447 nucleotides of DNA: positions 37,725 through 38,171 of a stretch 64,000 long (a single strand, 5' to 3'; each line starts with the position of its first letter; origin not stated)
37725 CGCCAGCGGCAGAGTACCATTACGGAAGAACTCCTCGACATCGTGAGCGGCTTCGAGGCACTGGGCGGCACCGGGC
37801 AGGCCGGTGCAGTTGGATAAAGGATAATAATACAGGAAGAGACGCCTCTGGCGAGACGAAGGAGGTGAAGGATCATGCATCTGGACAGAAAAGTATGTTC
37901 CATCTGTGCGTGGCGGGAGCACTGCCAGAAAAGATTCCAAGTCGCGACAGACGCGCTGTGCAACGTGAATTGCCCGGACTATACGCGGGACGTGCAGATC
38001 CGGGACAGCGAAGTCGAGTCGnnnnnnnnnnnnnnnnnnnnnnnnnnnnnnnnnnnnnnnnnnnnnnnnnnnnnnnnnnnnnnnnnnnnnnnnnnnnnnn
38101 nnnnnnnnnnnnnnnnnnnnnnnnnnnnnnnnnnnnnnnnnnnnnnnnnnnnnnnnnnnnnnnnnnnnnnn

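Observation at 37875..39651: Tandem Cys-rich, Walker-Lys-less cytidylate-kinase-like paralogues immediately downstream of atpG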

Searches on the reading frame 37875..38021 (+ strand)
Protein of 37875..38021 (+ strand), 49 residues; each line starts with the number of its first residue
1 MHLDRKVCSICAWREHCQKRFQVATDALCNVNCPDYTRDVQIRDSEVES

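Call 41: search_protein_representatives(alignment_id=A2)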
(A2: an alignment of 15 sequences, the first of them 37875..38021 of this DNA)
Query: 15 sequences, 49 profile positions. Proteins with E-value up to 0.001 (for the whole library): 202; up to 1e-10: 39; up to 1e-30: 0. The best 150 are listed.
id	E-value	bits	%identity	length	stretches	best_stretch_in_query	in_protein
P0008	3.6e-24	100.5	-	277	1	1-48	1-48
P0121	2.0e-23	98.1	-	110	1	1-48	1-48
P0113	8.0e-23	96.2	-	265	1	1-48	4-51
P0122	5.7e-19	83.8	-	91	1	3-48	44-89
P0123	7.5e-19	83.4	-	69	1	1-48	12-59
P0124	8.5e-19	83.3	-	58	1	1-48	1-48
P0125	9.9e-19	83.1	-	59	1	1-48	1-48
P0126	2.3e-18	81.9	-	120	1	3-48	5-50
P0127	6.2e-17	77.3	-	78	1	1-48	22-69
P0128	8.2e-16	73.7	-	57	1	1-48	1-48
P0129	4.1e-15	71.5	-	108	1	1-47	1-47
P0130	1.3e-14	69.8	-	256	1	1-47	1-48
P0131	2.2e-14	69.2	-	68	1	3-47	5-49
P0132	3.0e-14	68.7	-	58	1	3-45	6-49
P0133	4.6e-14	68.1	-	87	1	1-47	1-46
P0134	3.7e-13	65.2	-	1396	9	6-34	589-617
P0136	1.0e-12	63.8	-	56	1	1-46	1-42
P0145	1.3e-11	60.3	-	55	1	3-47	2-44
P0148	3.2e-11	59.0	-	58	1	4-46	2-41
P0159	2.0e-10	56.5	-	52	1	4-48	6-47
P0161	3.6e-10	55.6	-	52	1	5-44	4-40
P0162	3.6e-10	55.6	-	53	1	1-44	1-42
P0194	1.6e-08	50.4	-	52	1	5-42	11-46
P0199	2.3e-08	49.9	-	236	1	1-46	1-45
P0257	1.4e-06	44.2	-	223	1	4-43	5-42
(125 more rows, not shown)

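Call 43: search_protein_families(library=pfam, proteins=[P0124, P0136, P0148, P0159, P0161, P0194, P0199, P0257, P0134, P0145], max_evalue=1)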
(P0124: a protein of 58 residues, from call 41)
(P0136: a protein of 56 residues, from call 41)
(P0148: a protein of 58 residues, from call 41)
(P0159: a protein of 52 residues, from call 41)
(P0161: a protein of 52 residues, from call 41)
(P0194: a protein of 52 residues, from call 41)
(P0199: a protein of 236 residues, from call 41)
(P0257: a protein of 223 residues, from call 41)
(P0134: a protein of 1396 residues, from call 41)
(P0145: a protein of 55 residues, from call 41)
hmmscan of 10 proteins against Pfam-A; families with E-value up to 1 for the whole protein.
P0124 (58 aa): 1 family
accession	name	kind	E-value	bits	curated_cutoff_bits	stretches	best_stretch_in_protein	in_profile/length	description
PF10813.13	Herpesvir_UL11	-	0.071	13.3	21.2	1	7-16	4-13/32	Herpesvirus UL11 homologue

P0136 (56 aa): 1 family
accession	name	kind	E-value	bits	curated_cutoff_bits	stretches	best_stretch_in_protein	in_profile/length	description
PF11403.13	Metallothio_yeast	-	0.051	14.6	25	1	8-31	11-34/39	Yeast metallothionein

P0148 (58 aa): 0 families

P0159 (52 aa): 0 families

P0161 (52 aa): 0 families

P0194 (52 aa): 1 family
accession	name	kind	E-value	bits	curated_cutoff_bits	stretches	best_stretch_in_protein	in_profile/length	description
PF14206.11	Cys_rich_CPCC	-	0.014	15.6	24.5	1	10-33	17-39/75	Cysteine-rich CPCC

P0199 (236 aa): 7 families
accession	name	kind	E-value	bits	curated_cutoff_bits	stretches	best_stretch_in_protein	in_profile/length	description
PF03266.21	NTPase_1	-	7.3e-18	65.4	23.9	1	51-222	1-168/168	NTPase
PF13401.12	AAA_22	-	0.0014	19.4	27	1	49-157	5-93/130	AAA domain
PF13191.12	AAA_16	-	0.0035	18.3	32.6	1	49-89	24-63/167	AAA ATPase domain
PF07728.20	AAA_5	-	0.0075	16.7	22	1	51-120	1-66/139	AAA domain (dynein-related subfamily)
PF01926.29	MMR_HSR1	-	0.061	13.9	21.9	1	52-100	2-51/113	50S ribosome-binding GTPase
PF13086.12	AAA_11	-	0.21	11.8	27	0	52-73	20-41/257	AAA domain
PF09439.16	SRPRB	-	0.26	11.1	25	1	49-72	3-26/178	Signal recognition particle receptor beta subunit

P0257 (223 aa): 52 families (the best 25 are shown)
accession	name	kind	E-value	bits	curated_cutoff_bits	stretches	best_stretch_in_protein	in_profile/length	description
PF03266.21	NTPase_1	-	1.1e-46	159.2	23.9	1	51-219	1-168/168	NTPase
PF00910.28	RNA_helicase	-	0.00011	23.1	21.5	1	52-94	1-44/105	RNA helicase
PF20720.3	nSTAND3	-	0.00024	21.3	27.2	1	51-76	19-44/155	Novel STAND NTPase 3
PF03796.21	DnaB_C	-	0.00025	20.9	27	1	52-169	22-122/255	DnaB-like helicase C terminal domain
PF00004.35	AAA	-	0.00027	21.9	21.2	1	52-159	1-69/131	ATPase family associated with various cellular activities (AAA)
PF13245.12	AAA_19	-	0.00033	21.3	25.1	1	47-76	9-38/134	AAA domain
PF13481.12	AAA_25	-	0.00035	20.7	27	1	52-75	36-59/195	AAA domain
PF06745.19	ATPase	-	0.00047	20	26.6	1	51-163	21-136/231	KaiC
PF05496.18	RuvB_N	-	0.00056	20.2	27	1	51-82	35-66/159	Holliday junction DNA helicase RuvB P-loop domain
PF01443.25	Viral_helicase1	-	0.00057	20.2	21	1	53-74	2-25/228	Viral superfamily 1 RNA helicase core domain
PF07693.20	KAP_NTPase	-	0.00074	19.3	20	1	47-111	18-69/293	KAP family P-loop domain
PF13401.12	AAA_22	-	0.001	19.8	27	1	51-160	7-97/130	AAA domain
PF13238.12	AAA_18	-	0.0026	18.7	29.4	1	52-73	1-22/128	AAA domain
PF06414.18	Zeta_toxin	-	0.0026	17.7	22.3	1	44-74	11-41/199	Zeta toxin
PF13479.12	AAA_24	-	0.0031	17.8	27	1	48-160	1-77/195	AAA domain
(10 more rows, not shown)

P0134 (1396 aa): 8 families
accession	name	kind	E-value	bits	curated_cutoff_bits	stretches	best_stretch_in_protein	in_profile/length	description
PF04809.18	HupH_C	-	1.5e-11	44.6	23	0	671-716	70-115/118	HupH hydrogenase expression protein, C-terminal conserved region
PF11617.13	Cu-binding_MopE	-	7.1e-10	39.4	27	1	313-343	1-30/30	Putative metal-binding motif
PF18138.6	bacHORMA_1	-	7.1e-06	26.4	35.6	0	941-978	8-45/169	Bacterial HORMA domain family 1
PF02830.23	V4R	-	0.00018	22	31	0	778-799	31-52/62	V4R domain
PF23458.2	DUF7130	-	0.00026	21.3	35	0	647-675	58-86/89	Domain of unknown function (DUF7130)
PF23237.1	HYR_4C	-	0.0003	21.3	27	1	1314-1384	6-73/73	HYR-like domain with 4 cysteines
PF02494.22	HYR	-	0.0075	17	21.7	1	1275-1303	54-81/81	HYR domain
PF23548.1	Zn_ribbon_FGT1_2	-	0.42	10.7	27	0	782-795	10-23/35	FORGETTER1 second zinc ribbon domain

P0145 (55 aa): 0 families

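Call 44: search_protein_families(library=ncbifam, proteins=[P0124, P0136, P0148, P0159, P0161, P0194, P0199, P0257, P0145], max_evalue=1)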
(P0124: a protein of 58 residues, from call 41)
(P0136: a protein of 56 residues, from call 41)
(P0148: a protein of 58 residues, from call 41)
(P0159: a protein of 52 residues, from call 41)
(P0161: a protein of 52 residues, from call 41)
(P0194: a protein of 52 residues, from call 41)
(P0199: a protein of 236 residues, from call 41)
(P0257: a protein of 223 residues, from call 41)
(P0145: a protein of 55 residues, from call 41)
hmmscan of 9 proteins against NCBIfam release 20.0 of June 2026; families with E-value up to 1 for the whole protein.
P0124 (58 aa): 1 family
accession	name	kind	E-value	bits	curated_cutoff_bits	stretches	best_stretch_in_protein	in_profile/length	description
TIGR03491.1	TIGR03491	subfamily_domain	0.086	11.8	97.45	1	4-22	191-209/462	TM0106 family RecB-like putative nuclease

P0136 (56 aa): 2 families
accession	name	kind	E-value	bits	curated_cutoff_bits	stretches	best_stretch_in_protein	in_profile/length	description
TIGR01571.1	A_thal_Cys_rich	domain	0.025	15.3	35.05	1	7-35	61-88/105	PCR/CNR family Cys-rich protein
TIGR03491.1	TIGR03491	subfamily_domain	0.35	9.8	97.45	1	5-21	192-208/462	TM0106 family RecB-like putative nuclease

P0148 (58 aa): 1 family
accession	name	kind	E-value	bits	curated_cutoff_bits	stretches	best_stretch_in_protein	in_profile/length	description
TIGR03491.1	TIGR03491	subfamily_domain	0.026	13.5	97.45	1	1-20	190-209/462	TM0106 family RecB-like putative nuclease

P0159 (52 aa): 0 families

P0161 (52 aa): 3 families
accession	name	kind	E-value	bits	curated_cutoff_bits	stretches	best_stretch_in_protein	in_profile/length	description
NF042971.1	AcrlCoAredClosAcrB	equivalog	0.068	12.2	475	1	2-49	170-215/266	acryloyl-CoA reductase electron transfer subunit gamma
NF050151.1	RiPP_MNIO_ApyH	equivalog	0.085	12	400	1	14-37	151-174/283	multinuclear non-heme iron-dependent oxidative enzyme ApyH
TIGR03491.1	TIGR03491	subfamily_domain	0.28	10.1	97.45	1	5-22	193-210/462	TM0106 family RecB-like putative nuclease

P0194 (52 aa): 2 families
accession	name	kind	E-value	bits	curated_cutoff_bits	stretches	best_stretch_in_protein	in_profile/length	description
TIGR01571.1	A_thal_Cys_rich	domain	0.04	14.7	35.05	1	12-39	60-84/105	PCR/CNR family Cys-rich protein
TIGR03491.1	TIGR03491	subfamily_domain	0.12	11.3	97.45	1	10-30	191-211/462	TM0106 family RecB-like putative nuclease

P0199 (236 aa): 10 families
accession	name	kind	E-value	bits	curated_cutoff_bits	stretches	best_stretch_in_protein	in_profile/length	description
NF010248.0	PRK13695.1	equivalog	7.6e-14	51.8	156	1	51-226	5-176/180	NTPase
TIGR02782.1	TrbB_P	equivalog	0.024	13.9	304.55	1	49-73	136-160/303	P-type conjugative transfer ATPase TrbB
NF010469.0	PRK13894.1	subfamily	0.029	13.7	508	1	48-72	148-172/320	conjugal transfer ATPase TrbB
TIGR02858.1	spore_III_AA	equivalog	0.058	12.6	281.3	1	49-69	113-133/272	stage III sporulation protein AA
NF009379.0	PRK12740.1-3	equivalog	0.068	11.7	513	1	48-75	7-34/674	elongation factor G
NF033453.1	BREX_3_BrxF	hypoth_equivalog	0.12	12.1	50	1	41-74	8-41/149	BREX-3 system P-loop-containing protein BrxF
TIGR03596.1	GTPase_YlqF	equivalog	0.13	11.6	208.2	0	50-93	119-160/276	ribosome biogenesis GTPase YlqF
NF009891.0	PRK13351.1-1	equivalog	0.14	10.6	597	1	50-77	10-37/681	elongation factor G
NF040965.1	MamP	equivalog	0.17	11.5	300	1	149-228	135-211/290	magnetosome magnetite formation protein MamP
NF003745.1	PRK05342.1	equivalog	0.22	10.3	359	1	48-69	108-129/418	ATP-dependent Clp protease ATP-binding subunit ClpX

P0257 (223 aa): 35 families (the best 25 are shown)
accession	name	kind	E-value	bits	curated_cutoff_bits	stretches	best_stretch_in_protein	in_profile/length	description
NF010248.0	PRK13695.1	equivalog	3.6e-49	166.9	156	1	49-221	3-174/180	NTPase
TIGR00665.1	DnaB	equivalog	0.00058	18.8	385.25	1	52-167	198-296/435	replicative DNA helicase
TIGR00231.1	small_GTP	domain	0.0014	18.4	42.5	1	48-82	2-36/164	GTP-binding protein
NF038214.1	IS21_help_AAA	equivalog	0.0019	17.9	200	1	49-76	90-117/232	IS21-like element helper ATPase IstB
TIGR01447.1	recD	equivalog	0.003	16.2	310.15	1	52-78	166-192/597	exodeoxyribonuclease V subunit alpha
NF003745.1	PRK05342.1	equivalog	0.0042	16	359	1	45-69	105-129/418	ATP-dependent Clp protease ATP-binding subunit ClpX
NF010469.0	PRK13894.1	subfamily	0.0046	16.4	508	1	49-76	149-176/320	conjugal transfer ATPase TrbB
NF003229.0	PRK04195.1-5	equivalog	0.005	15.6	280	1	47-73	42-68/413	replication factor C large subunit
NF000868.0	PRK00080.1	equivalog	0.0052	15.7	282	1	51-82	53-84/330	Holliday junction branch migration DNA helicase RuvB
TIGR00635.1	ruvB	equivalog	0.0061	15.6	299.05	1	51-83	32-64/305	Holliday junction branch migration DNA helicase RuvB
NF045975.1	VirB4_plasma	equivalog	0.0064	14.2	590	1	45-75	511-541/894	Mbov_0397 family ICE element conjugal transfer ATPase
TIGR00750.1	lao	equivalog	0.0066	15.6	240.75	1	52-75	37-60/300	methylmalonyl Co-A mutase-associated GTPase MeaB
NF006799.0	PRK09302.1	equivalog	0.007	15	408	1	50-219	274-430/515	circadian clock protein KaiC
NF005378.0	PRK06921.1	subfamily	0.0073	15.4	207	1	45-78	113-146/266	hypothetical protein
TIGR02782.1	TrbB_P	equivalog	0.011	15.1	304.55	1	49-75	136-162/303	P-type conjugative transfer ATPase TrbB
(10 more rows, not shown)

P0145 (55 aa): 0 families

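Call 60: predict_structure(alignment_id=A4)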
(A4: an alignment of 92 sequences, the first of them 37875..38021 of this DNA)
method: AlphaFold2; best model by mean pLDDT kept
length: 49 residues; sequences in the alignment: 92
mean_pLDDT: 62.0   pTM: 0.32
mean pLDDT of the five models: 62.0, 59.8, 57.6, 57.4, 50.6
residues with pLDDT >= 90: 0; 70-90: 7; 50-70: 39; < 50: 3
segments of 3 or more residues with pLDDT < 50: none
pLDDT, mean of each block of 10 residues (from residue 1): 60 70 64 59 57
secondary structure, 60 per line:
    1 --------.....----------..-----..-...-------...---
elements in order: H9-13

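Call 63: list_cluster_members(proteins=[P0124, P0136, P0148, P0159, P0161, P0194, P0199, P0257, P0145, P0162])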
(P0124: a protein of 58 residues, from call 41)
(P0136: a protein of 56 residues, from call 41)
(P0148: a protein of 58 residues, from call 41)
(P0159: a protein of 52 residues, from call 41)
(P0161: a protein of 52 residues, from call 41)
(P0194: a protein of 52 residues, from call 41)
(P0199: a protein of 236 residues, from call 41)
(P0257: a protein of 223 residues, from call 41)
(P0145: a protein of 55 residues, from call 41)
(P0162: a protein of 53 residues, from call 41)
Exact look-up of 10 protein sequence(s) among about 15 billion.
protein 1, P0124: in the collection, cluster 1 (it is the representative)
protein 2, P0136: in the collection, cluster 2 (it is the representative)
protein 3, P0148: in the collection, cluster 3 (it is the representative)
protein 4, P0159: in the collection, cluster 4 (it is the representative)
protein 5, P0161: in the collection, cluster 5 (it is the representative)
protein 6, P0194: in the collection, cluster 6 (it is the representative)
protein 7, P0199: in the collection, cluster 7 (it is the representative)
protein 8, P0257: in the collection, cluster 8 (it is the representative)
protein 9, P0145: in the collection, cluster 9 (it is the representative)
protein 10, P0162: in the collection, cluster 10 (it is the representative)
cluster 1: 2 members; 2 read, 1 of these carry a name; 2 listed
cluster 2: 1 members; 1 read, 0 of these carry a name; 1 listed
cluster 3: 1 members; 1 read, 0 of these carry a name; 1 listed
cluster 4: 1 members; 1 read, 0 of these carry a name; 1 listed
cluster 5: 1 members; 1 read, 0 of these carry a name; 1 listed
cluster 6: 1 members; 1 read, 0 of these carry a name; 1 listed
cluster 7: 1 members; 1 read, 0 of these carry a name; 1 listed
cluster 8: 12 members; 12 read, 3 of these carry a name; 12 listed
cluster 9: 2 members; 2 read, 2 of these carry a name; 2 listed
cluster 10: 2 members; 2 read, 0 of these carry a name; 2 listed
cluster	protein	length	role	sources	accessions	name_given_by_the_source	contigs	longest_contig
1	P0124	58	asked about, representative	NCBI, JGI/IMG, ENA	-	-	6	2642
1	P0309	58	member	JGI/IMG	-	hypothetical protein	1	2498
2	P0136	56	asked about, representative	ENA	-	-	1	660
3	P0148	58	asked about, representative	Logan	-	-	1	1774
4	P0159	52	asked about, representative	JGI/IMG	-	-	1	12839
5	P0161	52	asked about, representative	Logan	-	-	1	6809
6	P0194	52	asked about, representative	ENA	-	-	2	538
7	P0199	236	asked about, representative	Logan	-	-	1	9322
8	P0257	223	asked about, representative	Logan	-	-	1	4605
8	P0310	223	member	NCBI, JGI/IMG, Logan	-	nucleoside-triphosphatase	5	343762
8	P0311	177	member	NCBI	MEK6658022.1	MAG: NTPase [Nitrospirota bacterium]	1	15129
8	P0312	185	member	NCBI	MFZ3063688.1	MAG: NTPase [Nitrospirota bacterium]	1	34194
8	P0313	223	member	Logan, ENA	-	-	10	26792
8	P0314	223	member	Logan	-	-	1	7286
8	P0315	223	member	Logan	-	-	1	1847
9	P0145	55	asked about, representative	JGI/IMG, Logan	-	hypothetical protein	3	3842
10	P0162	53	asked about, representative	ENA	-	-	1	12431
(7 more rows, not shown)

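Call 65: find_encoding_contigs(protein=P0310, flank=5000, max_places=4)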
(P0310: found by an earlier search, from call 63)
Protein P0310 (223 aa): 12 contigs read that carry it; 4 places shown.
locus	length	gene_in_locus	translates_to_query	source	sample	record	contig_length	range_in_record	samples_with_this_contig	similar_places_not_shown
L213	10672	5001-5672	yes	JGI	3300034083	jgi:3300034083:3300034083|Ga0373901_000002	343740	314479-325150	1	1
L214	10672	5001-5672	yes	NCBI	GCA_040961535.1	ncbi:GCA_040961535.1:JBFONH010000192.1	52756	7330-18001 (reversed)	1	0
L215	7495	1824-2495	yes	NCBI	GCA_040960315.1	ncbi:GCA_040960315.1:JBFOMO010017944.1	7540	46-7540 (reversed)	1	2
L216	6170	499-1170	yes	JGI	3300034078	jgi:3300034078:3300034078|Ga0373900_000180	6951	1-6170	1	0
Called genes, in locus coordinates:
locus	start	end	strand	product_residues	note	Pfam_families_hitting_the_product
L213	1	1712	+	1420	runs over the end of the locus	PF01869:BcrAD_BadFG, PF09989:DUF2229, PF06050:HGD-D (faint)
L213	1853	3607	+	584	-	PF02386:TrkH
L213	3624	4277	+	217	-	PF02254:TrkA_N, PF03446:NAD_binding_2 (weak), PF02080:TrkA_C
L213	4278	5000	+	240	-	-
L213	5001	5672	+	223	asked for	PF03266:NTPase_1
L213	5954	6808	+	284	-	PF00696:AA_kinase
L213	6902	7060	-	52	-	-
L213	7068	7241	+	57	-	-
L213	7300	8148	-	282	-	PF00115:COX1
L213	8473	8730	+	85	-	PF13711:DUF4160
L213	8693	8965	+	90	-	PF10387:DUF2442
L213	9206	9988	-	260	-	PF00561:Abhydrolase_1, PF07819:PGAP1 (faint), PF12146:Hydrolase_4, PF12697:Abhydrolase_6, PF03096:Ndr (weak)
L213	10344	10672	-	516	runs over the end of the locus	PF07719:TPR_2 (faint), PF13414:TPR_11 (faint), PF03417:AAT, PF13181:TPR_8 (faint), PF13432:TPR_16 (weak), PF14559:TPR_19 (weak), PF00515:TPR_1 (weak), PF13431:TPR_17 (faint)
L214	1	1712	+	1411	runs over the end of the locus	PF01869:BcrAD_BadFG, PF09989:DUF2229, PF06050:HGD-D (faint)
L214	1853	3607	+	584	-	PF02386:TrkH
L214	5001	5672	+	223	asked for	PF03266:NTPase_1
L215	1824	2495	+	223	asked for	PF03266:NTPase_1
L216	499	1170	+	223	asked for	PF03266:NTPase_1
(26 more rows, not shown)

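Call 66: find_encoding_contigs(protein=P0199, flank=6000, max_places=3)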
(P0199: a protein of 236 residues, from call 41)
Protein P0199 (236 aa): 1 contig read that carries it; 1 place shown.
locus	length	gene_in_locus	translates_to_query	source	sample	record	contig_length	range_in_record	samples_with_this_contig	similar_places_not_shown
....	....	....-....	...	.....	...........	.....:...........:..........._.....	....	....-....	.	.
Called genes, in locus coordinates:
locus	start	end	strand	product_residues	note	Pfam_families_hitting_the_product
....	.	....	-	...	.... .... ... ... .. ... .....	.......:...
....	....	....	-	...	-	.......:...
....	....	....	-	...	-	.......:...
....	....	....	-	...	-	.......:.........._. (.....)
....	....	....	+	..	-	-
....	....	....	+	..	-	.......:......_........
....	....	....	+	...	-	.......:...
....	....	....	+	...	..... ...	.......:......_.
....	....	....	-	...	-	?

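Call 71: search_protein_families(library=pfam, proteins=[L213:4278-4997:+], max_evalue=0.001)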
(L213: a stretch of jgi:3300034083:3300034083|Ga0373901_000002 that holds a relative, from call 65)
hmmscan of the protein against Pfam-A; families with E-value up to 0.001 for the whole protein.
L213:4278-4997:+ (240 aa): 0 families
